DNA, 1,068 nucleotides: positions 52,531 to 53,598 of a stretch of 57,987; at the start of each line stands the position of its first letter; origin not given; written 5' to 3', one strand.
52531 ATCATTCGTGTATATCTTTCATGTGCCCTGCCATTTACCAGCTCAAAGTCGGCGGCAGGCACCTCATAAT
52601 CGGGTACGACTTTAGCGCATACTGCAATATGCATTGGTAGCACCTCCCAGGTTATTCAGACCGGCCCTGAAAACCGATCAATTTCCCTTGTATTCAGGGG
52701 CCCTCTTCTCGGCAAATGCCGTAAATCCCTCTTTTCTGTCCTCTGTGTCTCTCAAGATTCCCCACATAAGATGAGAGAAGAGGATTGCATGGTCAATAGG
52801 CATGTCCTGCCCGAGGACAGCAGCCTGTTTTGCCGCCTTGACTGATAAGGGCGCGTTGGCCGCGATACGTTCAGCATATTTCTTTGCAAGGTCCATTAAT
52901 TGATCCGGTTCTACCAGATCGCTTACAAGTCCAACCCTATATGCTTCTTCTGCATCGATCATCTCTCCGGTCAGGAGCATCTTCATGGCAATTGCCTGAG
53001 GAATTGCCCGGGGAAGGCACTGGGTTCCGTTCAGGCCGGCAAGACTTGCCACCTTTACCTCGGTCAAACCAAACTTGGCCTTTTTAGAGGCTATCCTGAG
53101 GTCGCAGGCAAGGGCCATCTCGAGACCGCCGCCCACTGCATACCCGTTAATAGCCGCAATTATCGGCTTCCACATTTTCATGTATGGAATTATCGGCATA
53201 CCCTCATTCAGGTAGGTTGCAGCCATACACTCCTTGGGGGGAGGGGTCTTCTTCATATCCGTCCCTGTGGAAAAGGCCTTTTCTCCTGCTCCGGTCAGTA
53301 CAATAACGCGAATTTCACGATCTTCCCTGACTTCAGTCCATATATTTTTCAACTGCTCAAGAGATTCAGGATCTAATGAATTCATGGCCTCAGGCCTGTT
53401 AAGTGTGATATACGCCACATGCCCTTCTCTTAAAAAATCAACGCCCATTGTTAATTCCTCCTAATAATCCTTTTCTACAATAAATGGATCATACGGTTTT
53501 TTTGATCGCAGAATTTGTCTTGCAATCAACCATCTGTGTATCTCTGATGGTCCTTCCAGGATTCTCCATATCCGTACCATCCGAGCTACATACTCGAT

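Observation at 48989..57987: bbs-type (substituted-succinyl-CoA beta-oxidation) operon with its own EtfAB and a membrane FeS oxidoreductase; substrate unknown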

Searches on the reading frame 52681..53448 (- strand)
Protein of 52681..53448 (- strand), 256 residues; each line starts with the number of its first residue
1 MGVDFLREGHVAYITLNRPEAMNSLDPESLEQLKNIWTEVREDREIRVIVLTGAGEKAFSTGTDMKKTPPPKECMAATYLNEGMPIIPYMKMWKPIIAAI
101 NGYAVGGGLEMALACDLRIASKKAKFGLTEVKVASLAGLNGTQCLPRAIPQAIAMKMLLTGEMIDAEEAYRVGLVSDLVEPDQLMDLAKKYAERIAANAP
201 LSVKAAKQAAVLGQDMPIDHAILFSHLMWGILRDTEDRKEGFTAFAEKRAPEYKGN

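Call 5: search_protein_families(library=pfam, proteins=[window:52681-53448:-])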
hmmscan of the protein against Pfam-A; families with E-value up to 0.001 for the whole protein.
window:52681-53448:- (256 aa): 2 families
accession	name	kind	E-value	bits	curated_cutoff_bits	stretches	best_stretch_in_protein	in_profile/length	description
PF00378.25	ECH_1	-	2e-61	208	27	1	9-255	4-250/251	Enoyl-CoA hydratase/isomerase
PF16113.10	ECH_2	-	5.3e-31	108.8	27.2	1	12-195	2-188/335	Enoyl-CoA hydratase/isomerase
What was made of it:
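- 52678..53448 (-): bbsH, an enoyl-CoA hydratase (256 aa). Pfam ECH_1 (call 5).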

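Call 6: search_protein_families(library=ncbifam, proteins=[window:52681-53448:-])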
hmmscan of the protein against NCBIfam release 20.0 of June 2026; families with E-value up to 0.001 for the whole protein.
window:52681-53448:- (256 aa): 73 families (the best 25 are shown)
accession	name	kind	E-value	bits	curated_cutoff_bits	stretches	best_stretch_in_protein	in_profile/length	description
NF004475.0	PRK05809.1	subfamily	2e-71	240.5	394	1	5-254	8-258/260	short-chain-enoyl-CoA hydratase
NF051848.1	EnCoAHydtEchA19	equivalog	1.4e-70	237.8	400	1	7-255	6-257/258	enoyl-CoA hydratase EchA19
NF042430.2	EnCoAhydt_DpgD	equivalog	6e-70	235.6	400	1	7-255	3-257/258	enoyl-CoA-hydratase DpgD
NF005802.0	PRK07657.1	equivalog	8.1e-66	222.2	363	1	8-256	11-260/260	enoyl-CoA hydratase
NF006007.0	PRK08138.1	subfamily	1.4e-64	218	355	1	8-255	15-260/261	enoyl-CoA hydratase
NF007239.0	PRK09674.1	equivalog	2.5e-63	213.9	371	1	7-255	10-256/257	2,3-dehydroadipyl-CoA hydratase PaaF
NF006100.0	PRK08252.1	subfamily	7.9e-61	205.8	282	1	7-255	9-253/254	crotonase/enoyl-CoA hydratase family protein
NF004517.0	PRK05862.1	equivalog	1e-59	202.2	396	1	7-254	10-255/257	enoyl-CoA hydratase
NF006566.0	PRK09076.1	subfamily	1.4e-58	198.6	286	1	4-254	8-258/260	enoyl-CoA hydratase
NF006699.0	PRK09245.1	subfamily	5.7e-57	193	354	1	6-255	8-265/266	crotonase/enoyl-CoA hydratase family protein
NF005864.0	PRK07799.1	equivalog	1.2e-55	188.6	316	1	7-255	14-265/266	crotonase/enoyl-CoA hydratase family protein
NF005803.0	PRK07658.1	equivalog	5.9e-55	186.4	313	1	7-255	8-256/257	enoyl-CoA hydratase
NF004840.0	PRK06190.1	equivalog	3.6e-53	180.8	253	1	7-222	10-225/260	enoyl-CoA hydratase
NF004634.0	PRK05980.1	equivalog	4e-52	177.2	375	1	8-255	10-262/263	crotonase/enoyl-CoA hydratase family protein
NF005073.0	PRK06495.1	subfamily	5.7e-52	176.6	296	1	8-255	11-256/257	enoyl-CoA hydratase/isomerase family protein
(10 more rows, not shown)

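Call 8: find_encoding_contigs(protein=window:52681-53448:-, flank=10000, max_places=6)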
Protein window:52681-53448:- (256 aa): 11 contigs read that carry it; 6 places shown.
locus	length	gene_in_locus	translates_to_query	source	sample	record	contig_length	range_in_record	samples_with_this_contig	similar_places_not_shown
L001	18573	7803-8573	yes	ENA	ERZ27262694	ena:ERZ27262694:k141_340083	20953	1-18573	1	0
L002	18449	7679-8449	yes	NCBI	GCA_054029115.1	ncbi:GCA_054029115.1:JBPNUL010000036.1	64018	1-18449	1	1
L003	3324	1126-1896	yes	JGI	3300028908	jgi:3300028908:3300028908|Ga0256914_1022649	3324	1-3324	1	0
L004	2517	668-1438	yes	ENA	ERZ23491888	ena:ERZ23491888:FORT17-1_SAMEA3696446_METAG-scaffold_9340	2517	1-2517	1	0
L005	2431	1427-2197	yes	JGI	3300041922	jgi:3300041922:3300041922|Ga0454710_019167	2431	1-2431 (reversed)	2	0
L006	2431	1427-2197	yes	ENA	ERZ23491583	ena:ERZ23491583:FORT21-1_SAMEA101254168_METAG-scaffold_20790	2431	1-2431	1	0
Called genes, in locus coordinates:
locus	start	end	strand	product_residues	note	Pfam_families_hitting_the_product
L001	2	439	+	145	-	?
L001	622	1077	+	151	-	PF12172:zf-ChsH2, PF01796:OB_ChsH2_C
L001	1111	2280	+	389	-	PF00108:Thiolase_N, PF22691:Thiolase_C_1, PF02803:Thiolase_C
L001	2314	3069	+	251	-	PF00106:adh_short, PF08659:KR (weak), PF23441:SDR (weak), PF13561:adh_short_C2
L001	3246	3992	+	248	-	PF00106:adh_short, PF08659:KR, PF23441:SDR (weak), PF13561:adh_short_C2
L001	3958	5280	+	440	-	PF02515:CoA_transf_3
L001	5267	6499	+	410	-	PF02515:CoA_transf_3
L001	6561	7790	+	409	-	PF02771:Acyl-CoA_dh_N, PF02770:Acyl-CoA_dh_M, PF00441:Acyl-CoA_dh_1, PF08028:Acyl-CoA_dh_2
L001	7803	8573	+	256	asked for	PF00378:ECH_1, PF16113:ECH_2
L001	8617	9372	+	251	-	PF01012:ETF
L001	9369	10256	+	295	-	PF01012:ETF, PF00766:ETF_alpha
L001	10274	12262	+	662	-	PF12797:Fer4_2 (faint), PF13183:Fer4_8, PF13187:Fer4_9, PF13237:Fer4_10, PF13484:Fer4_16 (weak), PF13534:Fer4_17 (weak), PF14697:Fer4_21 (faint), PF02754:CCG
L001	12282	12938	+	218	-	PF01965:DJ-1_PfpI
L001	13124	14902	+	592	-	PF03255:ACCA (faint), PF01039:Carboxyl_trans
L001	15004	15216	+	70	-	PF00364:Biotin_lipoyl, PF25917:BSH_RND (faint), PF25973:BSH_CzcB (faint), PF25984:BSH_YknX (faint)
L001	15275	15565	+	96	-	PF03992:ABM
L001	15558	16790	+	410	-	PF00994:MoCF_biosynth, PF18146:CinA_KH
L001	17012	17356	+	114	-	PF11333:DUF3135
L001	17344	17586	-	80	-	PF00015:MCPsignal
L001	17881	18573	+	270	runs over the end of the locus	PF03807:F420_oxidored, PF14748:P5CR_dimer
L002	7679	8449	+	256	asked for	PF00378:ECH_1, PF16113:ECH_2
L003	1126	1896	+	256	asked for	PF00378:ECH_1, PF16113:ECH_2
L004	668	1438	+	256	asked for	PF00378:ECH_1, PF16113:ECH_2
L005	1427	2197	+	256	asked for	PF00378:ECH_1, PF16113:ECH_2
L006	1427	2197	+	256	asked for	PF00378:ECH_1, PF16113:ECH_2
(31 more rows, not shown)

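Call 13: search_solved_structures(query=L001:1111-2277:+, max_evalue=1e-10)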
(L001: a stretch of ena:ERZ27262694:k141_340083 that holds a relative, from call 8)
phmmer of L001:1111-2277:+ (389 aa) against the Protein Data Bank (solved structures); distinct sequences matched with E-value up to 1e-10: 15.
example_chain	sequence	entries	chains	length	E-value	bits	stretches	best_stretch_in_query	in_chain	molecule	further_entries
7pxp_C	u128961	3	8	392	3.8e-211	704.2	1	1-389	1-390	Benzoylsuccinyl-CoA thiolase subunit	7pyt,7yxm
6hsj_A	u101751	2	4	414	4e-59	203.9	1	3-371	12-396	SCP2-thiolase (type-1)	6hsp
6hrv_A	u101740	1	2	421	4.2e-59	203.8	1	3-371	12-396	SCP2-thiolase (type-1)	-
6esq_A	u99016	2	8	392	7.3e-53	183.2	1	5-348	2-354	acetoacetyl-CoA thiolase | Acetyl-CoA acetyltransferase thiolase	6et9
7yvy_A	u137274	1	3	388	8.4e-51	176.5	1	5-371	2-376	Acetyl-CoA acetyltransferase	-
3zbg_A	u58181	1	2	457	2e-36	129.1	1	61-371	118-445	3-KETOACYL-COA THIOLASE-LIKE PROTEIN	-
4bia_A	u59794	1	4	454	2.9e-36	128.6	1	73-370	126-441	3-KETOACYL-COA THIOLASE, PUTATIVE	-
4bi9_A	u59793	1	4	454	1.2e-35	126.6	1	73-370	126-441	3-KETOACYL-COA THIOLASE, PUTATIVE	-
3zbk_A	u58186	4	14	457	3.6e-35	125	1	61-371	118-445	3-KETOACYL-COA THIOLASE-LIKE PROTEIN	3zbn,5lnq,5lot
3zbl_A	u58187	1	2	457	4.8e-35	124.6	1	61-371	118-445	3-KETOACYL-COA THIOLASE-LIKE PROTEIN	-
4yzo_A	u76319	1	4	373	1.7e-34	122.8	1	8-359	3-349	Putative acyl-CoA acyltransferase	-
4u4e_A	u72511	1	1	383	6.7e-30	107.7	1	129-375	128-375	Thiolase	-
6ok1_A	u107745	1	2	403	5e-29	104.8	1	8-371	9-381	Lipid-transfer protein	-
9myr_A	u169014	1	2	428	3.1e-25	92.3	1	130-372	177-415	Nonspecific lipid-transfer protein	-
5ab4_A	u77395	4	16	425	5.9e-13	51.9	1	7-376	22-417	SCP2-THIOLASE LIKE PROTEIN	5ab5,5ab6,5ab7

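Call 14: search_solved_structures(query=L001:622-1074:+, max_evalue=0.001)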
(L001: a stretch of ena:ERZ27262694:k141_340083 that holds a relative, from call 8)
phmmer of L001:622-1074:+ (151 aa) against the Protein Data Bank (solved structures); distinct sequences matched with E-value up to 0.001: 4.
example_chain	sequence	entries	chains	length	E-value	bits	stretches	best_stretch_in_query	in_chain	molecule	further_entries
7pxp_A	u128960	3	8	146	1.3e-73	249.4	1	9-149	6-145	Benzoylsuccinyl-CoA thiolase subunit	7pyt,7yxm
6esq_E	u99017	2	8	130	1.3e-11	47.8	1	40-146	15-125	Pfam DUF35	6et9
6ok1_B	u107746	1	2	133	5.6e-05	26.3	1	43-114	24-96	ChsH2(DUF35)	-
6htj_A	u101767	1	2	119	6e-05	26.2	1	43-112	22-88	Nucleic-acid-binding protein containing a Zn-ribbon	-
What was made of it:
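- On bbs operon (benzylsuccinate beta-oxidation, BbsABCDEFGH): PDB 7pxp: 249 and 704 bits (calls 13, 14).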

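Call 15: search_solved_structures(query=L001:3246-3989:+, max_evalue=1e-40)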
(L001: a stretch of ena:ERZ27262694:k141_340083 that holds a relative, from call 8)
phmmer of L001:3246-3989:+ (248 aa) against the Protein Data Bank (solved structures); distinct sequences matched with E-value up to 1e-40: 74 (the best 60 are shown).
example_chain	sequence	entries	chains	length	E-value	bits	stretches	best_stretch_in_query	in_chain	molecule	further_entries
7pcs_B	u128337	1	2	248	6.1e-118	395.8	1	1-248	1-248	BbsD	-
2uvd_A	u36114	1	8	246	3.5e-64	219.9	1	3-243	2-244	3-OXOACYL-(ACYL-CARRIER-PROTEIN) REDUCTASE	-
2et6_A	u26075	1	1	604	3.1e-62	213.5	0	2-201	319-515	(3R)-hydroxyacyl-CoA dehydrogenase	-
2hq1_A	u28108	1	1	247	8.9e-61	208.7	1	1-242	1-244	Glucose/ribitol dehydrogenase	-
6t6n_A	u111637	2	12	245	1.6e-60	207.9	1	1-243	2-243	3-oxoacyl-[acyl-carrier protein] reductase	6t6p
7tzp_A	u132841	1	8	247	3.1e-60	206.9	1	3-243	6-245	3-oxoacyl-ACP reductase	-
4jro_A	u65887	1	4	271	3.9e-57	196.8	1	2-243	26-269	FabG protein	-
3sj7_A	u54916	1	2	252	1.6e-55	191.5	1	4-243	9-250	3-oxoacyl-(Acyl-carrier-protein) reductase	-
3osu_A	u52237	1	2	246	2.5e-55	190.9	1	6-243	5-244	3-oxoacyl-[acyl-carrier-protein] reductase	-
4wjz_A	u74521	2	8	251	1.1e-52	182.3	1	1-243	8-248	3-oxoacyl-[acyl-carrier-protein] reductase FabG | 3-oxoacyl-[acyl-carrier protein] reductase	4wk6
4nbu_A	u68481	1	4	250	1.5e-52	181.8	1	3-242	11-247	3-oxoacyl-(Acyl-carrier-protein) reductase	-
3op4_A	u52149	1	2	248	4.2e-52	180.3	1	1-243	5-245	3-oxoacyl-[acyl-carrier protein] reductase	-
3rro_A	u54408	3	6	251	4.4e-52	180.2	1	1-243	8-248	3-ketoacyl-(acyl-carrier-protein) reductase | 3-oxoacyl-[acyl-carrier protein] reductase | 3-oxoacyl-[acyl-carrier-protein] reductase FabG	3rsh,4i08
3tzh_A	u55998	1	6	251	7.7e-52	179.4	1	1-243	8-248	3-oxoacyl-[acyl-carrier protein] reductase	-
4nbw_A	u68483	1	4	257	7.8e-52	179.4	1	5-243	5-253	Short-chain dehydrogenase/reductase SDR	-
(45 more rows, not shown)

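Call 16: search_solved_structures(query=L001:2314-3066:+, max_evalue=1e-30)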
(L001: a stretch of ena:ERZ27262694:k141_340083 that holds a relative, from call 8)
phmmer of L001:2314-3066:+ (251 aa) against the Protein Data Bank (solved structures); distinct sequences matched with E-value up to 1e-30: 69 (the best 60 are shown).
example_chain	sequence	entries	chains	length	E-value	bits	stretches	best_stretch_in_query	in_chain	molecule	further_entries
7pcs_A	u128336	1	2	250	7e-59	202.6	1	6-251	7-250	BbsC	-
7pcs_B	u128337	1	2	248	9.7e-49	169.5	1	5-247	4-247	BbsD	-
2uvd_A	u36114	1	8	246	1.6e-41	145.9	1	4-243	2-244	3-OXOACYL-(ACYL-CARRIER-PROTEIN) REDUCTASE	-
4k6c_A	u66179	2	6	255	9.1e-41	143.4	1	6-244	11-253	Acetoacetyl-CoA reductase | Putative Acetoacetyl-CoA reductase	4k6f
3ftp_A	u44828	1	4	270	1.3e-40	142.9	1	6-243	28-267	3-oxoacyl-[acyl-carrier protein] reductase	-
3u09_A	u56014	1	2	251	2.2e-40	142.2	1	5-243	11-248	3-oxoacyl-[acyl-carrier-protein] reductase FabG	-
6t77_A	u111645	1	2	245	2.3e-40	142.1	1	4-243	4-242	3-oxoacyl-ACP reductase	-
4wjz_A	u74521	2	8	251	1.6e-39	139.4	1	5-243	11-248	3-oxoacyl-[acyl-carrier-protein] reductase FabG | 3-oxoacyl-[acyl-carrier protein] reductase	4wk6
3op4_A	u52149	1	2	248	2e-39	139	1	5-243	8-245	3-oxoacyl-[acyl-carrier protein] reductase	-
3tzh_A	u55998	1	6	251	2e-39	139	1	5-243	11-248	3-oxoacyl-[acyl-carrier protein] reductase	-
3rro_A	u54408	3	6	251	2.1e-39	138.9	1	5-243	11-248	3-ketoacyl-(acyl-carrier-protein) reductase | 3-oxoacyl-[acyl-carrier protein] reductase | 3-oxoacyl-[acyl-carrier-protein] reductase FabG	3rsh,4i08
3tzk_A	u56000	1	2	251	2.9e-39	138.5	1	5-243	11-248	3-oxoacyl-[acyl-carrier protein] reductase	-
5end_A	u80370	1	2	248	4.8e-39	137.8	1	5-243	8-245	3-oxoacyl-[acyl-carrier-protein] reductase FabG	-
3lyl_A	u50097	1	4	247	5.6e-39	137.5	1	5-243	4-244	3-oxoacyl-(Acyl-carrier-protein) reductase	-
3tzc_A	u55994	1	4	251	7.1e-39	137.2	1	5-243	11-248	3-oxoacyl-[acyl-carrier protein] reductase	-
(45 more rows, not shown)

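Call 19: find_related_loci(query=L001:1111-2277:+, collection=genome_contigs, flank=10000)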
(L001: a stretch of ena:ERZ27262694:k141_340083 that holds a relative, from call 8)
Query L001:1111-2277:+ (389 aa) in genome_contigs; peptide patterns used: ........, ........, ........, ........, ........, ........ (x = any residue, [..] = any of these).
84 stretches matched a pattern; 32 encode a relative of the query (tblastn E <= 1e-3); 32 distinct loci.
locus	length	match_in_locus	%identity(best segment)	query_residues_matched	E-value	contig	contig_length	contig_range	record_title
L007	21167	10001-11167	85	1-389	0e+0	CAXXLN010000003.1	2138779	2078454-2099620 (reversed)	MAG: Desulfatiglandales bacterium isolate 53c9cee3-5eb1-4031-9065-1ba860722897 genome assembly, contig: contig_3, whole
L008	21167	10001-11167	81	1-389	0e+0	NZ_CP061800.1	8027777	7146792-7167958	Desulfonema magnum strain 4be13 chromosome, complete genome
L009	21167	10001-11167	80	1-389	0e+0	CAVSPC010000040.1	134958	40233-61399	MAG: uncultured delta proteobacterium isolate MFD01299.bin.3.165 genome assembly, contig: contig_7018, whole genome shot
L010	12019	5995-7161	80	1-389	0e+0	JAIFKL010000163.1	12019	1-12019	MAG: Desulfobacteraceae bacterium isolate bin_101 scaffold_12405, whole genome shotgun sequence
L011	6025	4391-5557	78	1-389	0e+0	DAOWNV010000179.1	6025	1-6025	MAG TPA_asm: Desulfosarcina sp. isolate CSMAG_3037 CSMAG_3037_k141_1308285_length_6025_cov_71.4227, whole genome shotgun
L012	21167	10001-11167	78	1-389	0e+0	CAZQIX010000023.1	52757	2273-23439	MAG TPA_asm: uncultured Desulfobacula sp. isolate binchicken_co168_124 genome assembly, contig: NODE_1032_length_52757_c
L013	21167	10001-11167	78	1-389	0e+0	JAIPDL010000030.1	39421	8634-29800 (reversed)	MAG: Desulfotignum sp. isolate Tobar13.5m-G22 Tobar13-5m-C1133, whole genome shotgun sequence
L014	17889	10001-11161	79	1-387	0e+0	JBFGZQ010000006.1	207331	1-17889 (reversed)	MAG: Motiliproteus sp. isolate Mix_sand06.2021.04.G.51 k141_1994148_length_207331_cov_78.0486, whole genome shotgun sequ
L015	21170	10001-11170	78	1-389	0e+0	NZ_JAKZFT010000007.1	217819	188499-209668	Geotalea sp. SG265 Scaffold7, whole genome shotgun sequence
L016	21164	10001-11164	77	1-389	0e+0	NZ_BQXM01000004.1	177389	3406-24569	Desulforhabdus sp. TSK scaffold004, whole genome shotgun sequence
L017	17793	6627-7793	78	1-389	0e+0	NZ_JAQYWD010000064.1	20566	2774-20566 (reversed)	MAG: Desulfobacula sp. isolate LigF6_bin14 NODE_1662_length_20566_cov_3.938989, whole genome shotgun sequence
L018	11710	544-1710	78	1-389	0e+0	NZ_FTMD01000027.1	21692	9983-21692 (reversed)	Aromatoleum tolulyticum strain ATCC 51758, whole genome shotgun sequence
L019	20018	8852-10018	77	1-389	0e+0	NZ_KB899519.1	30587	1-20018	Aromatoleum toluclasticum ATCC 700605 strain MF63 F464DRAFT_scaffold00029.29, whole genome shotgun sequence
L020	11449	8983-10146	76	1-389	0e+0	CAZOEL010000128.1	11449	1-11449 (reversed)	MAG TPA_asm: uncultured Syntrophobacteraceae bacterium isolate binchicken_co269_257 genome assembly, contig: NODE_5672_l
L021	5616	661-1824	77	1-389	0e+0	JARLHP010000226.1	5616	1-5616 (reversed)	MAG: Syntrophobacteraceae bacterium isolate MAG_BA69 MetaBAT2_Bin_69_Anoxic_k141_1884777, whole genome shotgun sequence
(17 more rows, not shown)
